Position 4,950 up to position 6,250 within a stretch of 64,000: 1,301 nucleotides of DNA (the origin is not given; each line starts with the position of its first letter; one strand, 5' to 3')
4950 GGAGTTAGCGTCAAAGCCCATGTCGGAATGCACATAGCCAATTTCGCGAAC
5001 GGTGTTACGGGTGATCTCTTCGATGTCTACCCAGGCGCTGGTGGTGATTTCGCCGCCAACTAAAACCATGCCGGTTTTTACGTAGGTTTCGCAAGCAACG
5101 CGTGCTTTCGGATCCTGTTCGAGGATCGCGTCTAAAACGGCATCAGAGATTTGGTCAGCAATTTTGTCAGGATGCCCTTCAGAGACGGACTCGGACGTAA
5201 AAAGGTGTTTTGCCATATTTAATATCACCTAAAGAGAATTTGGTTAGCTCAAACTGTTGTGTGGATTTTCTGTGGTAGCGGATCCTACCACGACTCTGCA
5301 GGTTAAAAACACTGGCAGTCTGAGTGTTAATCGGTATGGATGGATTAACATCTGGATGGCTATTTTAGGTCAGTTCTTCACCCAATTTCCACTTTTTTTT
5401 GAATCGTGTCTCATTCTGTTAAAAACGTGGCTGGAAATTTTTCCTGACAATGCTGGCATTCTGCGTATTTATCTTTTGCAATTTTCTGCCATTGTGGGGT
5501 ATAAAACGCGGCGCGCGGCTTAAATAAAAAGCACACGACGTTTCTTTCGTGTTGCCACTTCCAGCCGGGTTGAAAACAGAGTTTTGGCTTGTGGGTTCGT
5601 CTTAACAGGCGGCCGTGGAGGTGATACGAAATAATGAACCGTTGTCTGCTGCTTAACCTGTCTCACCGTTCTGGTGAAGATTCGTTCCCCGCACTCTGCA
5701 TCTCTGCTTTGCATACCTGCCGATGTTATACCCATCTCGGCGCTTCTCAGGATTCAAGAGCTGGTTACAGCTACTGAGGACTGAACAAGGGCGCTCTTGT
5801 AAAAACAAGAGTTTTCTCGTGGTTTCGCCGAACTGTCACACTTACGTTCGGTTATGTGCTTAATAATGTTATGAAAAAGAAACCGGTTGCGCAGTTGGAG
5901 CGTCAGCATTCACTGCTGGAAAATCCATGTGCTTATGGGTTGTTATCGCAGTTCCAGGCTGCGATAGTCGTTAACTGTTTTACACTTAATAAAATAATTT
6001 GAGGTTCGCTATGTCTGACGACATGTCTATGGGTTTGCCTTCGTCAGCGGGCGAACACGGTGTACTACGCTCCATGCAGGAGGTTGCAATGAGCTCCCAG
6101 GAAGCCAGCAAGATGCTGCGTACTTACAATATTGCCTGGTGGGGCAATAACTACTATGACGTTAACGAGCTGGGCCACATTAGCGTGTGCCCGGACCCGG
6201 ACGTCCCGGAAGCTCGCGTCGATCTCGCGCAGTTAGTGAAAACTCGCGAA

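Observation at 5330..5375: Tandem 8-mers upstream of metK, possible MetJ-box array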

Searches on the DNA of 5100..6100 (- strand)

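Call 4: search_dna_similar(query=window:5217-5998:-, collection=ecoli_genomes, mode=near, max_rows=10)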
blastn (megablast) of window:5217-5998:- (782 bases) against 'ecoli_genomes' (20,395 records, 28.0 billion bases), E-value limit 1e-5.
Records with a match: 5425; places in all: 5426; records where one place covers at least 80% of the query: 5425.
Genomes with a match: 5425 of 5426; with a place that covers at least 80% of the query: 5425. Places per genome that has any: lowest 1, median 1, highest 2. On chromosomes: 5424 places; on plasmids: 2.
Best place of each record, by identity: >=99% 5158; 95-99% 267.
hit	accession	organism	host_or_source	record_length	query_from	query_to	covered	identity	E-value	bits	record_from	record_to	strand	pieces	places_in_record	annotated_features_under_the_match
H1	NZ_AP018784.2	Escherichia coli strain SK1144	-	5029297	1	782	100%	100.0%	0e+0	1445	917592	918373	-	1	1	yqgD: protein YqgD | yqgG: protein YqgG | yqgB: acid stress response protein YqgB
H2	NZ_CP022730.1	Escherichia coli strain SA186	Homo sapiens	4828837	1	782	100%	100.0%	0e+0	1445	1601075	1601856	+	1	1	yqgD: protein YqgD | yqgG: protein YqgG | yqgB: acid stress response protein YqgB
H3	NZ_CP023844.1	Escherichia coli strain 4/1-1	Homo sapiens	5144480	1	782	100%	100.0%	0e+0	1445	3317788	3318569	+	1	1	yqgD: protein YqgD | yqgG: protein YqgG | yqgB: acid stress response protein YqgB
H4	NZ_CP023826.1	Escherichia coli strain 4/4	Homo sapiens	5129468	1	782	100%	100.0%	0e+0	1445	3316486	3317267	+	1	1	yqgD: protein YqgD | yqgG: protein YqgG | yqgB: acid stress response protein YqgB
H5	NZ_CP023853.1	Escherichia coli strain 2/0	Homo sapiens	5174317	1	782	100%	100.0%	0e+0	1445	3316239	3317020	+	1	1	yqgD: protein YqgD | yqgG: protein YqgG | yqgB: acid stress response protein YqgB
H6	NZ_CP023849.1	Escherichia coli strain 4/0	Homo sapiens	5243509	1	782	100%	100.0%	0e+0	1445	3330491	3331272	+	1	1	yqgD: protein YqgD | yqgG: protein YqgG | yqgB: acid stress response protein YqgB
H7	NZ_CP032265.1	Escherichia coli strain AR_0089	missing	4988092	1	782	100%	100.0%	0e+0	1445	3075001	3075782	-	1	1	yqgD: protein YqgD | yqgG: protein YqgG | yqgB: acid stress response protein YqgB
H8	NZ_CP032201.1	Escherichia coli strain AR_0086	missing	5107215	1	782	100%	100.0%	0e+0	1445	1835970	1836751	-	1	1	yqgD: protein YqgD | yqgG: protein YqgG | yqgB: acid stress response protein YqgB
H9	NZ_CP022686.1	Escherichia coli Nissle 1917 strain Nissle 1917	Homo sapiens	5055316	1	782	100%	100.0%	0e+0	1445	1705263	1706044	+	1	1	yqgD: protein YqgD | yqgG: protein YqgG | yqgB: acid stress response protein YqgB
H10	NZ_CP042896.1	Escherichia coli strain CFSAN061771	missing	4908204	1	782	100%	100.0%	0e+0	1445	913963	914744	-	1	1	yqgD: protein YqgD | yqgG: protein YqgG | yqgB: acid stress response protein YqgB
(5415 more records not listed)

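Call 7: get_annotated_region(hit=H9, flank=1500)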
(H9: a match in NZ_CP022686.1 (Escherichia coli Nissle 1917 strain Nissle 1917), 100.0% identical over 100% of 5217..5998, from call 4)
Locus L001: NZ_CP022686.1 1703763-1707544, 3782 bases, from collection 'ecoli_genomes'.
description: Escherichia coli Nissle 1917 chromosome, complete genome
organism: Escherichia coli Nissle 1917 strain Nissle 1917 (NCBI taxid 316435)
replicon: chromosome; assembly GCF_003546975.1
host: Homo sapiens; source: stool; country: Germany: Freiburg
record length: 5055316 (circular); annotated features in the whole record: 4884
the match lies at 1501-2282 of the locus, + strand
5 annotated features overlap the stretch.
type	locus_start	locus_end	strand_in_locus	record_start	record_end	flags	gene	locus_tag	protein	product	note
CDS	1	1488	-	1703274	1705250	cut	speA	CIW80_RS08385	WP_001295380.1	biosynthetic arginine decarboxylase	-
CDS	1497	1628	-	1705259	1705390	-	yqgB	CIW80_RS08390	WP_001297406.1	acid stress response protein YqgB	-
CDS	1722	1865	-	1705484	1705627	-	yqgG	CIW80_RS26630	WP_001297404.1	protein YqgG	-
CDS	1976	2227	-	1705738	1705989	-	yqgD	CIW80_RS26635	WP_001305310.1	protein YqgD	-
CDS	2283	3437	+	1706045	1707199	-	metK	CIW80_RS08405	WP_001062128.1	methionine adenosyltransferase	-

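Call 30: search_rna_families(source=window, start=5100, end=6100, threshold=evalue, max_evalue=1)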
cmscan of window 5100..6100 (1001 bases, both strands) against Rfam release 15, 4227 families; matches with E-value up to 1: 0.
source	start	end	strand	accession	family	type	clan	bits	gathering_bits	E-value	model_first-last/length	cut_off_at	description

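Call 41: search_dna_similar(query=window:5326-5373:-, collection=ecoli_genomes, mode=near, max_rows=6, rows=spread)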
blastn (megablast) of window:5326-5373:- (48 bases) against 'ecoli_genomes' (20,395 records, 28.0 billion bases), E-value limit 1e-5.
Records with a match: 5424; places in all: 5425; records where one place covers at least 80% of the query: 5424.
Genomes with a match: 5424 of 5426; with a place that covers at least 80% of the query: 5424. Places per genome that has any: lowest 1, median 1, highest 2. On chromosomes: 5423 places; on plasmids: 2.
Best place of each record, by identity: >=99% 5407; 95-99% 17.
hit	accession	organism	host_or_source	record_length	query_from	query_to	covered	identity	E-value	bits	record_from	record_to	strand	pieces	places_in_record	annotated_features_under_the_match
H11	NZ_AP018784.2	Escherichia coli strain SK1144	-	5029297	1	48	100%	100.0%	5e-16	90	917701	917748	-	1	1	yqgD: protein YqgD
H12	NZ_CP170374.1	Escherichia coli strain 2406_w1_hybrid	Homo sapiens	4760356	1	48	100%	100.0%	5e-16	90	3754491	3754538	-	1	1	yqgD: protein YqgD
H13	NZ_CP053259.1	Escherichia coli strain GF3-3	Guinea fowl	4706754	2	48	98%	100.0%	2e-15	88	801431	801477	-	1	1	yqgD: protein YqgD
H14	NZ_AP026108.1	Escherichia coli strain CEC13091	Homo sapiens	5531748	2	48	98%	100.0%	2e-15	88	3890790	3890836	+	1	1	yqgD: protein YqgD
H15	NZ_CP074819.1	Escherichia coli strain 7_33_46A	bovine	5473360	2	48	98%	100.0%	2e-15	88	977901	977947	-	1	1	yqgD: protein YqgD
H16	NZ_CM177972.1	Escherichia coli strain M24FEP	Gallus gallus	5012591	4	48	94%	100.0%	2e-14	84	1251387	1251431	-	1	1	yqgD: protein YqgD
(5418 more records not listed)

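Call 42: search_dna_similar(query=window:5400-5447:-, collection=ecoli_genomes, mode=near, max_rows=6, rows=spread)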
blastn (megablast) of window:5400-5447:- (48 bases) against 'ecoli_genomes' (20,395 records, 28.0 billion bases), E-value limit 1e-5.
Records with a match: 5421; places in all: 5422; records where one place covers at least 80% of the query: 5421.
Genomes with a match: 5421 of 5426; with a place that covers at least 80% of the query: 5421. Places per genome that has any: lowest 1, median 1, highest 2. On chromosomes: 5420 places; on plasmids: 2.
Best place of each record, by identity: >=99% 5187; 95-99% 234.
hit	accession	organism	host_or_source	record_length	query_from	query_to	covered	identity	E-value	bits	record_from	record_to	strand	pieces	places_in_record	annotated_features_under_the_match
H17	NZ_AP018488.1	Escherichia coli O157:H7 strain PV15-279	Homo sapiens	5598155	1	48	100%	100.0%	5e-16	90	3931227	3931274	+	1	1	yqgD: protein YqgD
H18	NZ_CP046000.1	Escherichia coli strain 1916D18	swine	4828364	1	48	100%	100.0%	5e-16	90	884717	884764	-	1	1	yqgD: protein YqgD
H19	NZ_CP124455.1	Escherichia coli strain AVS0193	environmental: river near WWTP effluent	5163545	1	48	100%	100.0%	5e-16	90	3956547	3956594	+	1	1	yqgD: protein YqgD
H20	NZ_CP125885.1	Escherichia coli strain AHS8C65RI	chicken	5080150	1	48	100%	100.0%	5e-16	90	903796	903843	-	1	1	yqgD: protein YqgD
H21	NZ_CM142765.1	Escherichia coli strain GPEC505-623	chicken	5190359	1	48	100%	100.0%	5e-16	90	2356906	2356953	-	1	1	yqgD: protein YqgD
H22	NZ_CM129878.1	Escherichia coli strain MB07152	seawater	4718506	3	48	96%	100.0%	7e-15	86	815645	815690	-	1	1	yqgD: protein YqgD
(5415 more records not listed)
